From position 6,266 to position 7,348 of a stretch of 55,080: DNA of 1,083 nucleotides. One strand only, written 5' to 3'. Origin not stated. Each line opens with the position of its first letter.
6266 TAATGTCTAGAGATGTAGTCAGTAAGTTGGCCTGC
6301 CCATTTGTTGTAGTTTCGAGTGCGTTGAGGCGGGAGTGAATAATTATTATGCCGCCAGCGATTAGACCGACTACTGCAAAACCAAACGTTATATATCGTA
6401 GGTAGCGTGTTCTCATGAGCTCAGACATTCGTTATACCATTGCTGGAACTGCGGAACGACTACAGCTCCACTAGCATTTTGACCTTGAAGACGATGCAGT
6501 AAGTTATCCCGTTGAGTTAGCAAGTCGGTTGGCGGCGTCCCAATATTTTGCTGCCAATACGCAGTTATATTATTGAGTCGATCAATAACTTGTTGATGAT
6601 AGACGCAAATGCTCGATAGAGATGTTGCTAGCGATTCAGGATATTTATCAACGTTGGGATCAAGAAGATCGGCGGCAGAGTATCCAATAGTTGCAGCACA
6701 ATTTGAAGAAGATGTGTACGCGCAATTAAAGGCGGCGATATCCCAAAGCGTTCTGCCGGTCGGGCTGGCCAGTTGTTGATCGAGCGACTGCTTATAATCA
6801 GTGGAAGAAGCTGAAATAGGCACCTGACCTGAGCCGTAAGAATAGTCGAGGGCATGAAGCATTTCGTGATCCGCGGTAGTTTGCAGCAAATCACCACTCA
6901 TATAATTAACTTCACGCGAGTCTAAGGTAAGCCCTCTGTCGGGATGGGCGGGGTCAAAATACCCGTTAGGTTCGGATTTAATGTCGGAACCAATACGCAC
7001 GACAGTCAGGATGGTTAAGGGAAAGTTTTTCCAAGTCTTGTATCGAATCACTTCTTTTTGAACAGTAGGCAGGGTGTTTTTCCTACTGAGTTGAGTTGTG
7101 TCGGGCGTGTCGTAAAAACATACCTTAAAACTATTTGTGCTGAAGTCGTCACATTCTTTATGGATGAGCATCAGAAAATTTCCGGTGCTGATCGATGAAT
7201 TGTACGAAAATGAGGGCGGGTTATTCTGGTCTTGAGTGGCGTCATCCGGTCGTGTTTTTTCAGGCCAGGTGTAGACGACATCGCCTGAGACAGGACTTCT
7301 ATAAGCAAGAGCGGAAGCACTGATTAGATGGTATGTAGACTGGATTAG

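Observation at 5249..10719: Cargo-carrying IS1595-family transposon with intact ends and a perfect 8-bp target duplication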

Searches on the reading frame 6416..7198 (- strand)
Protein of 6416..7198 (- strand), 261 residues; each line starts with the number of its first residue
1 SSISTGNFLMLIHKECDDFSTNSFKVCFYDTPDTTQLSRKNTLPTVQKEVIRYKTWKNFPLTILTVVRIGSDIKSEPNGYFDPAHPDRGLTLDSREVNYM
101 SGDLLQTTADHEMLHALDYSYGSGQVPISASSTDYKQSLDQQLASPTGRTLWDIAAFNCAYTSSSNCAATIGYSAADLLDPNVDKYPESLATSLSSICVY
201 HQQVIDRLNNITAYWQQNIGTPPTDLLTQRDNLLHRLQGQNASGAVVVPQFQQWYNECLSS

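Call 65: search_solved_structures(query=A5, max_evalue=10, show_alignments=2)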
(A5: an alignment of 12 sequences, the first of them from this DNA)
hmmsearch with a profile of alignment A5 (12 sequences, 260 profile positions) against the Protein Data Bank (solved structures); distinct sequences matched with E-value up to 10: 14.
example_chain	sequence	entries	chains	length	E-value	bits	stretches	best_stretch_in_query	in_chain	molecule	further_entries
3no3_A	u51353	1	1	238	0.1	15.3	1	18-60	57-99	glycerophosphodiester phosphodiesterase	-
9p9q_B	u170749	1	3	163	0.16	14.7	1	34-139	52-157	Hemagglutinin HA2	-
9p9r_B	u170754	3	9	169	0.18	14.5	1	34-139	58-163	Hemagglutinin HA2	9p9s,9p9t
6v49_B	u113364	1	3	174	0.19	14.4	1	34-139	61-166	Hemagglutinin HA2 chain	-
5tg8_B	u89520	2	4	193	0.23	14.1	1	34-139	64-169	Hemagglutinin HA2 chain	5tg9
2xs4_A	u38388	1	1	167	0.46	13.2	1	106-158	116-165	KARILYSIN PROTEASE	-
2xs3_A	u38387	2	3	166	0.55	12.9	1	106-157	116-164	KARILYSIN PROTEASE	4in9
1c7k_A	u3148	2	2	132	0.56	12.9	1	46-119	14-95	ZINC ENDOPROTEASE | ZINC PROTEASE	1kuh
4hx3_A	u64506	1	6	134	0.58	12.8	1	46-119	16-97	Extracellular small neutral protease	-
8b2q_A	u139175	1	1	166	0.7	12.6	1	106-157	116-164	Karilysin long form Kly38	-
4jix_A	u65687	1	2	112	0.84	12.3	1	60-115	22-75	Projannalysin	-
4qhj_A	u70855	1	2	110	0.99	12.1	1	66-116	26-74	Uncharacterized protein MJ1213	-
4qhf_A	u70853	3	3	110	1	12.1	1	66-116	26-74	Uncharacterized protein MJ1213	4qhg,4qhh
3pvc_A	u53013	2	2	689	1.1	11.9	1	186-223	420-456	tRNA 5-methylaminomethyl-2-thiouridine biosynthesis bifunctional protein mnmC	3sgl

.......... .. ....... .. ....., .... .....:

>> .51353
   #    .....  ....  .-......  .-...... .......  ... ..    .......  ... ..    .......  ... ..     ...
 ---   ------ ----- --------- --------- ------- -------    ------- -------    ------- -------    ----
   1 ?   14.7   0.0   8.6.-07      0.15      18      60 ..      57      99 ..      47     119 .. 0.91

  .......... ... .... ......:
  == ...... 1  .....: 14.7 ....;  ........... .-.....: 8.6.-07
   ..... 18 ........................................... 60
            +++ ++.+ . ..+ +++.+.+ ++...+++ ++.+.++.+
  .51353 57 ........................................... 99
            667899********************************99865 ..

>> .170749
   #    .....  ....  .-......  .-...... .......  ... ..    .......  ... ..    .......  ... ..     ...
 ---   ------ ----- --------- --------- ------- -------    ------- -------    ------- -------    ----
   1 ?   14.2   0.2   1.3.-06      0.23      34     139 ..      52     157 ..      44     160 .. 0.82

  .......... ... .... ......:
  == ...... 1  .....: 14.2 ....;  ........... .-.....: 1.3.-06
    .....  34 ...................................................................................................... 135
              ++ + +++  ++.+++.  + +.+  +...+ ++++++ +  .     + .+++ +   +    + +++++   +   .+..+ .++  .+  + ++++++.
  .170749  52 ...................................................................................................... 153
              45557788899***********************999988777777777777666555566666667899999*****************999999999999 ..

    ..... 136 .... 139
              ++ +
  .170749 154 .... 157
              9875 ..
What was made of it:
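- On Gluzincin zinc metallopeptidase (974-aa cargo, C-terminal domain): The PDB profile search gave E >= 0.1 (call 65).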

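Call 75: predict_structure(alignment_id=A5)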
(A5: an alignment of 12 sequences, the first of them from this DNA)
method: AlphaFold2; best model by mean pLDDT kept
length: 261 residues; sequences in the alignment: 12
mean_pLDDT: 88.5   pTM: 0.87
mean pLDDT of the five models: 88.5, 86.3, 85.5, 85.2, 83.8
residues with pLDDT >= 90: 174; 70-90: 53; 50-70: 32; < 50: 2
segments of 3 or more residues with pLDDT < 50: none
pLDDT, mean of each block of 10 residues (from residue 1): 61 85 91 92 95 95 92 71 84 88 90 95 92 97 96 81 57 82 92 94 92 94 97 97 97 96 68
secondary structure, 60 per line:
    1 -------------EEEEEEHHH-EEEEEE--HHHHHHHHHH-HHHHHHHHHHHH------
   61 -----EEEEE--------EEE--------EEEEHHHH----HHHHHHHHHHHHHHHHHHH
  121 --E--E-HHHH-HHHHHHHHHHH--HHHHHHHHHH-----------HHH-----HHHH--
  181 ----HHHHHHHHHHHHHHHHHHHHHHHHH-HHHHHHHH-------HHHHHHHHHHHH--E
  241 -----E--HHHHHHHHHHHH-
elements in order: E14-19 E24-29 H32-41 H43-54 E66-70 E79-81 E90-93 H94-97 H102-120 H128-131 H133-143 H146-155 H175-178 H185-209 H211-218 H226-237 H249-260
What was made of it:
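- The AlphaFold model has pLDDT 88.5 (call 75).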

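Call 77: fold_search(model_id=the predicted structure, library=pdb)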
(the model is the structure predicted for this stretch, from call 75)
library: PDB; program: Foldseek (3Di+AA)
matches with E <= 10: 248; with E <= 0.001: 0
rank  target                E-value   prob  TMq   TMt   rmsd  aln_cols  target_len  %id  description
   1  4pj6_B                1.7e-02  0.92  0.35  0.13  13.9       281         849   12  Crystal Structure of Human Insulin Regulated Aminopeptidase with Lysine in Active Site (released 2014-12-03)
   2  6ydx_B                2.0e-02  0.93  0.36  0.13  12.7       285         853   12  Insulin-regulated aminopeptidase complexed with a macrocyclic peptidic inhibitor (released 2020-07-22)
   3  8p0i_A                2.4e-02  0.85  0.33  0.13  14.1       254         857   12  Crystal structure of the open conformation of insulin-regulated aminopeptidase in complex with a small-MW inhibitor (released 2024-09-04)
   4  2yd0_A                2.6e-02  0.90  0.35  0.13  13.6       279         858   12  Crystal structure of the soluble domain of human endoplasmic reticulum aminopeptidase 1 ERAP1 (released 2011-04-13)
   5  9gjn_A                3.4e-02  0.85  0.35  0.13  13.5       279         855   11  ERAP1 in complex with 1-[2-(3-oxo-3,4-dihydro-2H-1,4-benzothiazin-4-yl)acetamido]cyclohexane-1-carboxylic acid (released 2025-01-22)
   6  4z7i_A                3.7e-02  0.84  0.34  0.13  11.9       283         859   12  Crystal structure of insulin regulated aminopeptidase in complex with ligand (released 2015-08-26)
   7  7zyf_B                3.9e-02  0.77  0.33  0.13  13.8       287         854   12  Insulin regulated aminopeptidase (IRAP) in complex with a nanomolar alpha hydroxy beta amino acid based inhibitor. (released 2022-07-20)
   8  8cgp_B                4.3e-02  0.87  0.36  0.13  13.3       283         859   12  Insulin regulated aminopeptidase (IRAP) in complex with an allosteric aryl sulfonamide inhibitor (released 2024-01-31)
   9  8t41                  5.3e-02  0.66  0.32  0.13  15.3       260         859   12  Crystal structure of aminopeptidase N from Mycobacterium tuberculosis (released 2024-04-17)
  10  4gaa_A                5.6e-02  0.82  0.35  0.18  12.5       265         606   10  Structure of Leukotriene A4 hydrolase from Xenopus laevis complexed with inhibitor bestatin (released 2013-06-12)
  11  4gaa_B                5.6e-02  0.80  0.35  0.18  12.5       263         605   12  Structure of Leukotriene A4 hydrolase from Xenopus laevis complexed with inhibitor bestatin (released 2013-06-12)
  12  8p0i_B                5.9e-02  0.84  0.38  0.14  12.4       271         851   12  Crystal structure of the open conformation of insulin-regulated aminopeptidase in complex with a small-MW inhibitor (released 2024-09-04)
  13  5mj6_A                5.9e-02  0.84  0.37  0.13  13.6       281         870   11  Ligand-induced conformational change of Insulin-regulated aminopeptidase: insights on catalytic mechanism and active s (released 2017-04-05)
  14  4p8q_B                5.9e-02  0.75  0.34  0.13  14.0       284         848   12  Crystal Structure of Human Insulin Regulated Aminopeptidase with Alanine in Active Site (released 2014-12-03)
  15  6q4r_A                6.2e-02  0.80  0.35  0.13  13.4       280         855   12  High-resolution crystal structure of ERAP1 with bound phosphinic transition-state analogue inhibitor (released 2019-04-10)
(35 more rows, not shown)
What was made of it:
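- On Gluzincin zinc metallopeptidase (974-aa cargo, C-terminal domain): The best Foldseek match has E = 0.017 and TM 0.35 (call 77).
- Closest known: Gluzincin zinc metallopeptidases. Same: The confident model's best structural matches are nearly all M1-family catalytic domains (calls 75, 77).
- All 50 Foldseek matches listed are zinc metallopeptidases, nearly all of the M1 gluzincin family (call 77). The fold matches are weak: E >= 0.017 and TM about 0.35 (call 77).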
